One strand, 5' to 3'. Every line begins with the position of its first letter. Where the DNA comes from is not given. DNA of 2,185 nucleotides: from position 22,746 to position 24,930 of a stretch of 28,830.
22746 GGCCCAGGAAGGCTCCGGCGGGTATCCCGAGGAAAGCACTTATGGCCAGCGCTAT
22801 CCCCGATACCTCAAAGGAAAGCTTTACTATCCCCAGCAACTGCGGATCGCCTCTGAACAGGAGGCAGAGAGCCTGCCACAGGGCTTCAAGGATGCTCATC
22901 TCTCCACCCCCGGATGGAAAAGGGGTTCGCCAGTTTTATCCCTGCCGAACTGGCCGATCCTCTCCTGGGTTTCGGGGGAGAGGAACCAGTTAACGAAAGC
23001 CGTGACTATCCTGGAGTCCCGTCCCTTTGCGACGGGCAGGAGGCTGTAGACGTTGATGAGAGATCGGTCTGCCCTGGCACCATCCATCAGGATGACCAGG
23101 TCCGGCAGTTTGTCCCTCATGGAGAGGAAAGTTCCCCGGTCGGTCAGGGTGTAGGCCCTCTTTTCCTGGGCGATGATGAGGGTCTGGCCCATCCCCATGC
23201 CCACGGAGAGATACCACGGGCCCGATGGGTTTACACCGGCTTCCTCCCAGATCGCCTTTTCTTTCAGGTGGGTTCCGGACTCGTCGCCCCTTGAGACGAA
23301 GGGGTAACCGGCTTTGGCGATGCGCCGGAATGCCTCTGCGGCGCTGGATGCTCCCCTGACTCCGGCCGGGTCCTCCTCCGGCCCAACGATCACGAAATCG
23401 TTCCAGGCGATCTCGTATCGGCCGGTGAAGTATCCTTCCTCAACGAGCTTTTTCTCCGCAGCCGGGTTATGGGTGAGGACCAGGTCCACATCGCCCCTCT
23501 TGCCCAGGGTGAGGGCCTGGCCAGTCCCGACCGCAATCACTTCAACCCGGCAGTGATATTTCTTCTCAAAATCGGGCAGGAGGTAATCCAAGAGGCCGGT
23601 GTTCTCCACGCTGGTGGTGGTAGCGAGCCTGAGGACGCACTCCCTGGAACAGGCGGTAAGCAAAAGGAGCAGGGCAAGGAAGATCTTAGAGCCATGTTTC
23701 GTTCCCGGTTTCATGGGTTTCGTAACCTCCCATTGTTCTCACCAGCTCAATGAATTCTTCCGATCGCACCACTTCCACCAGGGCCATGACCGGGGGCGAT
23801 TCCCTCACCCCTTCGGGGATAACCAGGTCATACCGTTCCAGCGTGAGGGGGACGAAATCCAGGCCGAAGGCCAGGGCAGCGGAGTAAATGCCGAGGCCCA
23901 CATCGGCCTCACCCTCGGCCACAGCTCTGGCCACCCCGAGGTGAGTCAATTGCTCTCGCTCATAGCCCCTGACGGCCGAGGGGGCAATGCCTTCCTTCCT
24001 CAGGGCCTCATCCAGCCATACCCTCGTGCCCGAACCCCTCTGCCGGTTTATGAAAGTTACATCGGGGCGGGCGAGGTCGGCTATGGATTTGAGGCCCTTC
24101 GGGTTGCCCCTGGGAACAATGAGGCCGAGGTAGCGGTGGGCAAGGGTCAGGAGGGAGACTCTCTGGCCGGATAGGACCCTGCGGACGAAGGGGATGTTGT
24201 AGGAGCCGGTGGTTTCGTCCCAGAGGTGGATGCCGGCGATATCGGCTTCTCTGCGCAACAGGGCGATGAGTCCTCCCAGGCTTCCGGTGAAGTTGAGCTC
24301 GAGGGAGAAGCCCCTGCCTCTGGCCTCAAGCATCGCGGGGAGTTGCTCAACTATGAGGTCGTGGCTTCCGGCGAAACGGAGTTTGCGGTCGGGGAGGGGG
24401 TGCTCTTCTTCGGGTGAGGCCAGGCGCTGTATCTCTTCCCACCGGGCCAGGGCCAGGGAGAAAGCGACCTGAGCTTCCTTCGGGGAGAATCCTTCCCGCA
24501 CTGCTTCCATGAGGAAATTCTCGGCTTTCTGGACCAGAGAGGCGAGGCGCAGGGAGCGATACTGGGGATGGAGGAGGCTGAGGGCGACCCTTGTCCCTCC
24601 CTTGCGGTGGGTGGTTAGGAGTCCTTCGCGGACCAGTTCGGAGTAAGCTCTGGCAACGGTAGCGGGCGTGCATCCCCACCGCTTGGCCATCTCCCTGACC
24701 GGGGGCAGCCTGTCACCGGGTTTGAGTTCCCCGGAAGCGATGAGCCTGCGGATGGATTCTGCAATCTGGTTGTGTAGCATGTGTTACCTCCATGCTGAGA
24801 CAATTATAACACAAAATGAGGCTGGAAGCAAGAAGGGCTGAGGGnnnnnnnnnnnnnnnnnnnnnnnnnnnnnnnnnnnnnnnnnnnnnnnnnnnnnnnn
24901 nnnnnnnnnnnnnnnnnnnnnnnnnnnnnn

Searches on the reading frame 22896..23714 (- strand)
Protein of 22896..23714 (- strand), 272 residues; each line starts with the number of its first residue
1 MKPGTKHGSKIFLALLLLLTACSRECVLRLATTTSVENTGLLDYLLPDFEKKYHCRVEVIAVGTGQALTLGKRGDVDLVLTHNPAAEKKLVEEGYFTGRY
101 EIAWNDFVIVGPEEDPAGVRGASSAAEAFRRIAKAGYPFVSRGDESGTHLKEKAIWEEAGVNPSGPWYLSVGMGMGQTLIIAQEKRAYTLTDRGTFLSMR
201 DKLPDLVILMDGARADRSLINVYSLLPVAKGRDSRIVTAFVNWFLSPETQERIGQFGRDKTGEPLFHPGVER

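Call 3: search_protein_families(library=pfam, proteins=[window:22896-23714:-], max_evalue=0.01)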
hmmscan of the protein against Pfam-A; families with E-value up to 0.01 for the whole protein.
window:22896-23714:- (272 aa): 5 families
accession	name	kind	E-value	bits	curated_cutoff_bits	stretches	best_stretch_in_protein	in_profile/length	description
PF12849.12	PBP_like_2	-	1.2e-35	124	27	1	30-248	13-267/267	PBP superfamily domain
PF13531.11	SBP_bac_11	-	1.2e-11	45.2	25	1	39-257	10-225/227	Bacterial extracellular solute-binding protein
PF03466.25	LysR_substrate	-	0.002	18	28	0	28-164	8-131/209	LysR substrate binding domain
PF12727.12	PBP_like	-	0.0078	15.8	27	0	52-163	8-120/193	PBP superfamily domain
PF01547.30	SBP_bac_1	-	0.0096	16.4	26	0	41-98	9-72/307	Bacterial extracellular solute-binding protein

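Call 56: search_protein_families(library=ncbifam, proteins=[window:22896-23714:-], max_evalue=0.00001)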
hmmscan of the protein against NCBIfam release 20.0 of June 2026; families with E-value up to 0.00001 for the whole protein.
window:22896-23714:- (272 aa): 1 family
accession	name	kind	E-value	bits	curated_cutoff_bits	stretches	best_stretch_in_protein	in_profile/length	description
NF041772.1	tung_bind_TupA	equivalog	4.2e-55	187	400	1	15-269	4-261/266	tungstate ABC transporter substrate-binding protein TupA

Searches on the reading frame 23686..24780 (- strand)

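Call 3: search_protein_families(library=pfam, proteins=[window:23686-24780:-], max_evalue=0.01)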
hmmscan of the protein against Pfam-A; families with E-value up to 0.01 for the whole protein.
window:23686-24780:- (364 aa): 8 families
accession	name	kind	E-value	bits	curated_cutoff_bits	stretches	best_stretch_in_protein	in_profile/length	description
PF12727.12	PBP_like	-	6.6e-71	237.9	27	1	151-338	4-192/193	PBP superfamily domain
PF00392.27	GntR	-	5.3e-18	64.9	27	1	3-65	2-64/64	Bacterial regulatory proteins, gntR family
PF13531.11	SBP_bac_11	-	4.1e-10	40.3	25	1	212-348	75-222/227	Bacterial extracellular solute-binding protein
PF03466.25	LysR_substrate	-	5.6e-07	29.6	28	1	134-269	8-132/209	LysR substrate binding domain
PF12974.12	Phosphonate-bd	-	4e-06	26.8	27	1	219-299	87-164/242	ABC transporter, phosphonate, periplasmic substrate-binding protein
PF04069.17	OpuAC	-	3.9e-05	23.8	21.2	1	213-298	83-177/257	Substrate binding domain of ABC-type glycine betaine transport system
PF13545.12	HTH_Crp_2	-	0.00055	20.3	27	1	29-60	26-57/70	Crp-like helix-turn-helix domain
PF13730.12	HTH_36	-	0.0035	17.6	25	0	25-55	25-55/55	Helix-turn-helix domain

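Call 56: search_protein_families(library=ncbifam, proteins=[window:23686-24780:-], max_evalue=0.00001)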
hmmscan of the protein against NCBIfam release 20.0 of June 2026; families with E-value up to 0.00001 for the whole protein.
window:23686-24780:- (364 aa): 13 families
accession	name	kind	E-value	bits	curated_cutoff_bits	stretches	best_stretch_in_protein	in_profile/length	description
NF011068.0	PRK14498.1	equivalog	3.1e-71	240.3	534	1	131-362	416-644/647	molybdopterin biosynthesis protein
NF052282.1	PLP_TF_PdxR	equivalog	7.4e-17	61.5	320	1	2-125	2-123/448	MocR-like pyridoxine biosynthesis transcription factor PdxR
TIGR02018.2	his_ut_repres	equivalog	4.2e-15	55.7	220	1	3-68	1-66/226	histidine utilization transcriptional repressor HutC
NF052286.1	ecto_TF_EhuR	exception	3.6e-12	45.6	480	1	3-66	13-76/458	MocR-like ectoine utilization transcription factor EhuR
NF012025.0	PRK15481.1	equivalog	4.5e-12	45.4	573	1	4-65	9-70/432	MocR-like B6 salvage transcription factor PtsJ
TIGR02325.1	C_P_lyase_phnF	equivalog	9.2e-11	41.7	156.8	1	2-120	9-129/238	phosphonate metabolism transcriptional regulator PhnF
NF053730.1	TransRegRv1152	equivalog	9.6e-11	41.7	170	1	2-67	17-82/120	Rv1152 family transcriptional regulator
NF052290.2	MocR_like_YczR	exception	1.1e-10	40.8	487.4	1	4-71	22-89/458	MocR-like transcription factor YczR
NF052281.1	rhizopine_MocR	equivalog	6.7e-10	38.2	650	1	2-67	19-84/479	rhizopine catabolism transcriptional regulator MocR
NF007741.0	PRK10421.1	equivalog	4.7e-09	36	311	1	2-112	8-113/262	transcriptional regulator LldR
NF047563.1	modulin_PmtR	equivalog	1.4e-08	34.8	200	1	3-65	14-76/125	PSM export ABC transporter transcriptional regulator PmtR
NF007001.0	PRK09464.1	equivalog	3e-07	30.3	330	1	3-70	12-79/254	pyruvate dehydrogenase complex transcriptional repressor PdhR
NF007292.0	PRK09764.1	equivalog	3.1e-07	29.8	281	1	3-67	7-71/240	GntR family transcriptional regulator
